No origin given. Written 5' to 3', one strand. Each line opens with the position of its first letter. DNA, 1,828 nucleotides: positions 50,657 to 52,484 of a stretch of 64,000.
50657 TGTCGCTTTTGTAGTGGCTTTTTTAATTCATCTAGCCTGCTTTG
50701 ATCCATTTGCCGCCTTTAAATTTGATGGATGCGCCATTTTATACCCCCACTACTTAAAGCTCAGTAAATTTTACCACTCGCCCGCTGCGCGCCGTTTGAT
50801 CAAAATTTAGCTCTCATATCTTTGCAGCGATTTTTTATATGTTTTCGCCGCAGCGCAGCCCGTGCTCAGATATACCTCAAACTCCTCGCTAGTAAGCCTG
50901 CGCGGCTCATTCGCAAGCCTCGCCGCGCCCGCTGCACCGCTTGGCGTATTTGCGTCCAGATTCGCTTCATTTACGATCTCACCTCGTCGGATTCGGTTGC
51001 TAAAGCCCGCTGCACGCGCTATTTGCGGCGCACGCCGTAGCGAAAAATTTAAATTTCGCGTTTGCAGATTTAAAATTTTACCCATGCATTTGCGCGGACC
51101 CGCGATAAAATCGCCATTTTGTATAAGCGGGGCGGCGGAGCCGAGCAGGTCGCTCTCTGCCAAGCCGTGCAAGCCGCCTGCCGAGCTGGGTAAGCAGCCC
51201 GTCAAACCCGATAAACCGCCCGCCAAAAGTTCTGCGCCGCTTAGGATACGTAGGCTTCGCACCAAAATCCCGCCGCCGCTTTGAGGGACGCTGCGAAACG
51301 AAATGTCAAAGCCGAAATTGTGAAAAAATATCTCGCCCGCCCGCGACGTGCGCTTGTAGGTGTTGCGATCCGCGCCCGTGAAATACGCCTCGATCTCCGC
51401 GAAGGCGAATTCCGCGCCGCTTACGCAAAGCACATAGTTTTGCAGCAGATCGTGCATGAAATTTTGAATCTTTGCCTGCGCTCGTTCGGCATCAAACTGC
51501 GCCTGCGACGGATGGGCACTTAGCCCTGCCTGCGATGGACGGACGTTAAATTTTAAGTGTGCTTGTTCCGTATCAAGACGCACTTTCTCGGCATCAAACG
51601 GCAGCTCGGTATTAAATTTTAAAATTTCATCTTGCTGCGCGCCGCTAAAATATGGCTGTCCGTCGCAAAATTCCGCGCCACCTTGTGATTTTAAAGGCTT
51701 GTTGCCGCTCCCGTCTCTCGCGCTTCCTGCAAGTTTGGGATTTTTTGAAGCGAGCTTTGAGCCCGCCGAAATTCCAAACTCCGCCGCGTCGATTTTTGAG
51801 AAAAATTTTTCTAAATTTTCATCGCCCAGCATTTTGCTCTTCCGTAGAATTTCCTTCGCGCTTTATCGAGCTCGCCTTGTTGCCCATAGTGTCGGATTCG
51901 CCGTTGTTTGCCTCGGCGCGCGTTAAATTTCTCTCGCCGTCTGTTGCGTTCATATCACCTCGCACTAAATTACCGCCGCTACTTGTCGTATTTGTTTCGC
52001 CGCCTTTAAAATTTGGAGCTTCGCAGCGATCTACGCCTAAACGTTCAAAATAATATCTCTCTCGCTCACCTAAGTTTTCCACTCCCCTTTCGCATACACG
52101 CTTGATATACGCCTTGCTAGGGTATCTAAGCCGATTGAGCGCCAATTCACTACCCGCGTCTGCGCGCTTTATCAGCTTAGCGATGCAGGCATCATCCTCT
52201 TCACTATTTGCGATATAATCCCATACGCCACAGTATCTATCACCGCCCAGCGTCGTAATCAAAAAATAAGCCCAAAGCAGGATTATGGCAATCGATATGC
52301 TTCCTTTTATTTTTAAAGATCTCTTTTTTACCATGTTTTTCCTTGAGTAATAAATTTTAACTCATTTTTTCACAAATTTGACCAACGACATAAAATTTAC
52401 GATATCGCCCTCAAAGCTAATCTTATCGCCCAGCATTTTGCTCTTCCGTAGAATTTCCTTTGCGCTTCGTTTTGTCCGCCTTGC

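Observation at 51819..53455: Triplicated signal-anchored Cys-motif proteins whose C-terminal tails are arrays of Campylobacter N-glycosylation sequons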

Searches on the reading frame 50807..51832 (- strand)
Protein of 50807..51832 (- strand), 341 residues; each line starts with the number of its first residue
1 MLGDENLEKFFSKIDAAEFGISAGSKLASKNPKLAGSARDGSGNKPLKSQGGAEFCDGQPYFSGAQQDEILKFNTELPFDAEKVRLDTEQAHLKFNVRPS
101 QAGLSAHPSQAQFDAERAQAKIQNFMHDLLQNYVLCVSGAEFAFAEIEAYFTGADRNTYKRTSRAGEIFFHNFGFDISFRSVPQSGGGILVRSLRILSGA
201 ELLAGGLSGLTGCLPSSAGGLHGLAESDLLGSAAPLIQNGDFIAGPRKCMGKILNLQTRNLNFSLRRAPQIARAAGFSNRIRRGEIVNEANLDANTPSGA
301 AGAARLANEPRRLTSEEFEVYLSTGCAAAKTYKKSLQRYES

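Call 4: search_protein_families(library=pfam, proteins=[window:50807-51832:-], max_evalue=1)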
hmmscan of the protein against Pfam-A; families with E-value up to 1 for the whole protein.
window:50807-51832:- (341 aa): 0 families

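Call 27: search_protein_families(library=ncbifam, proteins=[window:50807-51832:-], max_evalue=0.01)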
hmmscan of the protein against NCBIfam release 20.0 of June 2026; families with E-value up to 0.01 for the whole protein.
window:50807-51832:- (341 aa): 0 families

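Call 37: search_solved_structures(query=window:50807-51832:-, max_evalue=1, show_alignments=1)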
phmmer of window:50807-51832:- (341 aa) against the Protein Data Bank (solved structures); distinct sequences matched with E-value up to 1: 0.

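Call 56: search_protein_families(library=padloc, proteins=[window:50807-51832:-], max_evalue=0.01)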
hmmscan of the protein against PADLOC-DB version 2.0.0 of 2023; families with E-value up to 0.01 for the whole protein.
window:50807-51832:- (341 aa): 0 families

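Call 57: search_protein_families(library=phrogs, proteins=[window:50807-51832:-], max_evalue=0.01)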
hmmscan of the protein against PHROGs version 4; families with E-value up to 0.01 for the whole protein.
window:50807-51832:- (341 aa): 0 families

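Call 58: find_homologous_proteins(query=window:50807-51832:-, max_evalue=0.001)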
Query window:50807-51832:- (341 aa): 317 proteins with E <= 0.001 among 8000 candidates; the best 120 are listed.
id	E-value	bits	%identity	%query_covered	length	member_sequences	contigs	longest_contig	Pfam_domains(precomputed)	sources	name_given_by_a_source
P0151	2.0e-206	703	95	100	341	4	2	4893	-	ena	-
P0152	8.4e-196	668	91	100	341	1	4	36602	-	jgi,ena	jgi:sulfate/thiosulfate import ATP-binding protein cysA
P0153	1.9e-195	667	90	99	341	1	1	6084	-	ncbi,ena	-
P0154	1.3e-193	661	90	100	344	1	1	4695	-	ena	-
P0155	2.9e-193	660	90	100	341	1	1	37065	-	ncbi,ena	-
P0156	2.1e-192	657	89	100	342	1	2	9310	-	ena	-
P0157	2.8e-192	656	89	100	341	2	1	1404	-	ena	-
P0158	7.6e-192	655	89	100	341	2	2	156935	-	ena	-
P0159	9.4e-192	655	89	100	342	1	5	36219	-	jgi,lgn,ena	jgi:sulfate/thiosulfate import ATP-binding protein cysA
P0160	9.6e-192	655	89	100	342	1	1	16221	-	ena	-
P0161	2.0e-191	653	89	99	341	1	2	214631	-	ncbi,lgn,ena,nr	nr:hypothetical protein [uncultured Campylobacter sp.]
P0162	8.2e-191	651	89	100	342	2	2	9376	-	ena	-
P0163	4.1e-190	649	87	100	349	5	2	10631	-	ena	-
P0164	7.5e-190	648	89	100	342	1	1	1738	-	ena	-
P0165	2.0e-189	647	87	100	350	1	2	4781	-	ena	-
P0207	8.6e-184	628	85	100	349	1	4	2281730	-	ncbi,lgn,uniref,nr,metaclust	ncbi:hypothetical protein [Campylobacter gracilis]|uniref:Uncharacterized protein n=1 Tax=Campylobac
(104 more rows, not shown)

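Call 59: find_encoding_contigs(protein=P0207, flank=6000, max_places=2)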
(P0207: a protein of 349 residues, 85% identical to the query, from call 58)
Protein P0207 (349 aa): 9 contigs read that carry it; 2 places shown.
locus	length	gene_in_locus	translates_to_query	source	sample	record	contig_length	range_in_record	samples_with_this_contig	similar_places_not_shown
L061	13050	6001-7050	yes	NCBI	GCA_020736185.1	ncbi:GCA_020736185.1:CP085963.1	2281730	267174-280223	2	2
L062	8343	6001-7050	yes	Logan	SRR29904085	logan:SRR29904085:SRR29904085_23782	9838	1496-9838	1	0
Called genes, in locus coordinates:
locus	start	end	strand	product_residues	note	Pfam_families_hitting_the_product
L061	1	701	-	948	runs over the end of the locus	PF00005:ABC_tran (faint), PF02463:SMC_N (faint), PF13191:AAA_16 (faint), PF13555:AAA_29 (faint), PF20703:nSTAND1 (faint), PF20720:nSTAND3 (faint), PF17760:UvrA_inter, PF17755:UvrA_DNA-bind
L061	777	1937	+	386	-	PF01048:PNP_UDP_1 (faint)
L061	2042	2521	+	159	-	-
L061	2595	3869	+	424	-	PF20903:SPL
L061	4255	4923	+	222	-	PF00106:adh_short (weak), PF01370:Epimerase (weak), PF08659:KR (faint), PF13561:adh_short_C2, PF00106:adh_short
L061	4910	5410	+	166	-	-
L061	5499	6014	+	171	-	-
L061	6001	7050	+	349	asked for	-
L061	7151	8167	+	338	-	-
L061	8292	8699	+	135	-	-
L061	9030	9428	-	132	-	PF00903:Glyoxalase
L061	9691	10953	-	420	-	PF00342:PGI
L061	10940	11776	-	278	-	PF00483:NTP_transferase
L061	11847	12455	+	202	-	PF01205:Impact_N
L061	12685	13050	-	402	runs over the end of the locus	PF07690:MFS_1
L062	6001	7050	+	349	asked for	-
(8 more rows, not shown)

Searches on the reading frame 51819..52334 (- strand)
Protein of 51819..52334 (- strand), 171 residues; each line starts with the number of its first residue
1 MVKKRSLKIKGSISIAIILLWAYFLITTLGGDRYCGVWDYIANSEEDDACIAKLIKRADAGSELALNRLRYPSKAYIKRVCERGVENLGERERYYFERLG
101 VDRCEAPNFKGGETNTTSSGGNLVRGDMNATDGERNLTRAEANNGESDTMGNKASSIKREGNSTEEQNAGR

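Call 4: search_protein_families(library=pfam, proteins=[window:51819-52334:-], max_evalue=1)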
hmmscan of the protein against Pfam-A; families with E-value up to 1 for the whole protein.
window:51819-52334:- (171 aa): 0 families

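Call 7: find_related_loci(query=A1, collection=genome_contigs, flank=6000)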
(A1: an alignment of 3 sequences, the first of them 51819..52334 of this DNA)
Query A1 (171 aa) in genome_contigs; peptide patterns used: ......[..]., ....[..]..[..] (x = any residue, [..] = any of these).
159 stretches matched a pattern; 65 encode a relative of the query (tblastn E <= 1e-3); 60 distinct loci.
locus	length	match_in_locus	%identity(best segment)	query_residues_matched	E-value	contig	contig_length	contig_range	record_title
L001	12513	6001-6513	97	1-171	2e-109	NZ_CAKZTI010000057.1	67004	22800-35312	MAG: uncultured Campylobacter sp. isolate ERR589615_bin.33_CONCOCT_v1.1_MAG ERZ773034.100, whole genome shotgun sequence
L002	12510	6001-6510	97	1-171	3e-107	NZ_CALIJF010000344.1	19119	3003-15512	MAG: uncultured Campylobacter sp. isolate ERR589633_bin.65_CONCOCT_v1.1_MAG ERZ773016.585, whole genome shotgun sequence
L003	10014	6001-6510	95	1-170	9e-107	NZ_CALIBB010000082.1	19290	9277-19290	MAG: uncultured Campylobacter sp. isolate ERR589631_bin.76_CONCOCT_v1.1_MAG ERZ773019.1156, whole genome shotgun sequenc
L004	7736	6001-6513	94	1-171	4e-106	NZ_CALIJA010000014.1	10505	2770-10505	MAG: uncultured Campylobacter sp. isolate ERR589618_bin.40_CONCOCT_v1.1_MAG ERZ773089.2020, whole genome shotgun sequenc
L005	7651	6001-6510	94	1-171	6e-104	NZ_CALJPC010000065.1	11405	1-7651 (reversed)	MAG: uncultured Campylobacter sp. isolate ERR589370_bin.63_CONCOCT_v1.1_MAG ERZ772796.2246, whole genome shotgun sequenc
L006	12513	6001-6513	92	1-171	3e-103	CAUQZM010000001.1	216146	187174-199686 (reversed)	MAG TPA_asm: uncultured Campylobacter sp. isolate ERR9968936_bin.21_MetaWRAP_v1.3_MAG genome assembly, contig: ERZ216160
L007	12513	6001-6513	91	1-171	8e-103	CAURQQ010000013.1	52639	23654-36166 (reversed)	MAG TPA_asm: uncultured Campylobacter sp. isolate ERR9969216_bin.5_MetaWRAP_v1.3_MAG genome assembly, contig: ERZ2161579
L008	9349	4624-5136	91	1-171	2e-101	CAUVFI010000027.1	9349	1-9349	MAG TPA_asm: uncultured Campylobacter sp. isolate SRR23388439_bin.24_MetaWRAP_v1.3_MAG genome assembly, contig: ERZ21659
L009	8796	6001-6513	89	1-171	4e-101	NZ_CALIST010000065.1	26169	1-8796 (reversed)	MAG: uncultured Campylobacter sp. isolate ERR589627_bin.61_CONCOCT_v1.1_MAG ERZ773042.528, whole genome shotgun sequence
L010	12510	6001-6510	91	1-171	5e-101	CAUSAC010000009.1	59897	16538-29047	MAG TPA_asm: uncultured Campylobacter sp. isolate ERR9969209_bin.6_MetaWRAP_v1.3_MAG genome assembly, contig: ERZ2161616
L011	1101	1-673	89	1-171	1e-109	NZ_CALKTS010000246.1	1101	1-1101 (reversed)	MAG: uncultured Campylobacter sp. isolate ERR589607_bin.23_CONCOCT_v1.1_MAG ERZ773095.37643, whole genome shotgun sequen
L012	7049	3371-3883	89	1-171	1e-99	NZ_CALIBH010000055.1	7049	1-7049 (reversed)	MAG: uncultured Campylobacter sp. isolate ERR589647_bin.85_CONCOCT_v1.1_MAG ERZ773096.4787, whole genome shotgun sequenc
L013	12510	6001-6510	90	1-171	3e-99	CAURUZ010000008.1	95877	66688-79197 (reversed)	MAG TPA_asm: uncultured Campylobacter sp. isolate ERR9969224_bin.42_MetaWRAP_v1.3_MAG genome assembly, contig: ERZ216157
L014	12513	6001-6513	90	1-171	5e-99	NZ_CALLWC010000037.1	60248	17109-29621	MAG: uncultured Campylobacter sp. isolate ERR589518_bin.19_CONCOCT_v1.1_MAG ERZ772850.132, whole genome shotgun sequence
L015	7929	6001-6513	89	1-171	1e-98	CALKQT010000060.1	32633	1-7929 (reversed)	MAG TPA_asm: uncultured Campylobacter sp. isolate ERR589656_bin.17_CONCOCT_v1.1_MAG genome assembly, contig: ERZ773093.3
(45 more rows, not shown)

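Call 13: search_protein_representatives(alignment_id=A1)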
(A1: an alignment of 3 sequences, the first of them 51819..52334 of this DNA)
Query: 3 sequences, 180 profile positions. Proteins with E-value up to 0.001 (for the whole library): 9; up to 1e-10: 6; up to 1e-30: 1. The best 9 are listed.
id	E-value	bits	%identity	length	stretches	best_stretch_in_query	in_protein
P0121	1.2e-82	292.5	-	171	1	1-180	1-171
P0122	1.2e-26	110.1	-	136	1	18-84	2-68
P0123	3.6e-22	95.4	-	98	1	1-79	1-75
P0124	2.2e-21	92.9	-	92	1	8-71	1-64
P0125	4.7e-20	88.5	-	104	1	8-67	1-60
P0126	2.0e-14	70.2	-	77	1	1-61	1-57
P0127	1.4e-10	57.7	-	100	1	133-180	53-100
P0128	4.2e-10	56.1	-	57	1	1-45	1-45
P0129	1.2e-09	54.7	-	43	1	1-43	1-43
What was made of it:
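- Tried and rejected: A profile search of 1.84 billion cluster representatives found only 9 clusters, all of them the same family or its fragments (call 13).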

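Call 27: search_protein_families(library=ncbifam, proteins=[window:51819-52334:-], max_evalue=0.01)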
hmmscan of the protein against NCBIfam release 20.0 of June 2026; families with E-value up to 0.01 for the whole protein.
window:51819-52334:- (171 aa): 0 families

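Call 32: list_cluster_members(proteins=[window:51819-52334:-, window:52423-52962:-, P0009, P0121])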
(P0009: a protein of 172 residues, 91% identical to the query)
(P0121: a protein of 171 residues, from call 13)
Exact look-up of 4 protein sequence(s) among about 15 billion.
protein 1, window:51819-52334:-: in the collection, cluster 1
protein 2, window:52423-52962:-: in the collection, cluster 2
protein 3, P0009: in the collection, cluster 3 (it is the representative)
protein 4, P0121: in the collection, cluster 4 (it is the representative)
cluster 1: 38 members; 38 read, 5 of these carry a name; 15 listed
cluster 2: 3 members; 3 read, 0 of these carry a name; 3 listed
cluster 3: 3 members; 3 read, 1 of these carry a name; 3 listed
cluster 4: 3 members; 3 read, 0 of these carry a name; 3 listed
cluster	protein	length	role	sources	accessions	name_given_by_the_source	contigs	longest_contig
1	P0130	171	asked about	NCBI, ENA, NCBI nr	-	-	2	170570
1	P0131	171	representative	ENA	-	-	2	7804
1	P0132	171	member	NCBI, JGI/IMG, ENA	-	dihydropteroate synthetase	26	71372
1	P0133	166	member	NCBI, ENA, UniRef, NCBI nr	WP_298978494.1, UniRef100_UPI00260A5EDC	hypothetical protein [uncultured Campylobacter sp.] | hypothetical protein n=1 Tax=uncultured Campylobacter sp. TaxID=218934 RepID=UPI00260A5EDC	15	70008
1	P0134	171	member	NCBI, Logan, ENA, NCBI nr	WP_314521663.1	hypothetical protein [uncultured Campylobacter sp.]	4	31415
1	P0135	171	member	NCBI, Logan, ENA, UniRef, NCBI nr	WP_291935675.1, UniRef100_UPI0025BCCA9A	hypothetical protein [Campylobacter sp.] | hypothetical protein n=1 Tax=Campylobacter sp. TaxID=205 RepID=UPI0025BCCA9A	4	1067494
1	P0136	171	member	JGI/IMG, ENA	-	dihydropteroate synthetase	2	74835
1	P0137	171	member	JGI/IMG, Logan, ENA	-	-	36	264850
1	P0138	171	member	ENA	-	-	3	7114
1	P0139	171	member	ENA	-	-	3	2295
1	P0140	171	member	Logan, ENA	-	-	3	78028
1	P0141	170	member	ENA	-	-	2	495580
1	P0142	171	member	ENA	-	-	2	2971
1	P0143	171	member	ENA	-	-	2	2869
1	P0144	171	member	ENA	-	-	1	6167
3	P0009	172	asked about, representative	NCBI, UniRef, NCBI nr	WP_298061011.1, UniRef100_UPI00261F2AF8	hypothetical protein [uncultured Campylobacter sp.] | hypothetical protein n=1 Tax=uncultured Campylobacter sp. TaxID=218934 RepID=UPI00261F2AF8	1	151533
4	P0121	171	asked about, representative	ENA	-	-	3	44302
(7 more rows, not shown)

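Call 49: find_encoding_contigs(protein=window:51819-52334:-, flank=6000, max_places=3)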
Protein window:51819-52334:- (171 aa): no gene with exactly this product is on record in the collection.

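Call 56: search_protein_families(library=padloc, proteins=[window:51819-52334:-], max_evalue=0.01)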
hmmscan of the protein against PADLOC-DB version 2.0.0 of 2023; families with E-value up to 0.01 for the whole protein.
window:51819-52334:- (171 aa): 0 families

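Call 57: search_protein_families(library=phrogs, proteins=[window:51819-52334:-], max_evalue=0.01)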
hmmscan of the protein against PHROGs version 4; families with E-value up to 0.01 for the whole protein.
window:51819-52334:- (171 aa): 0 families
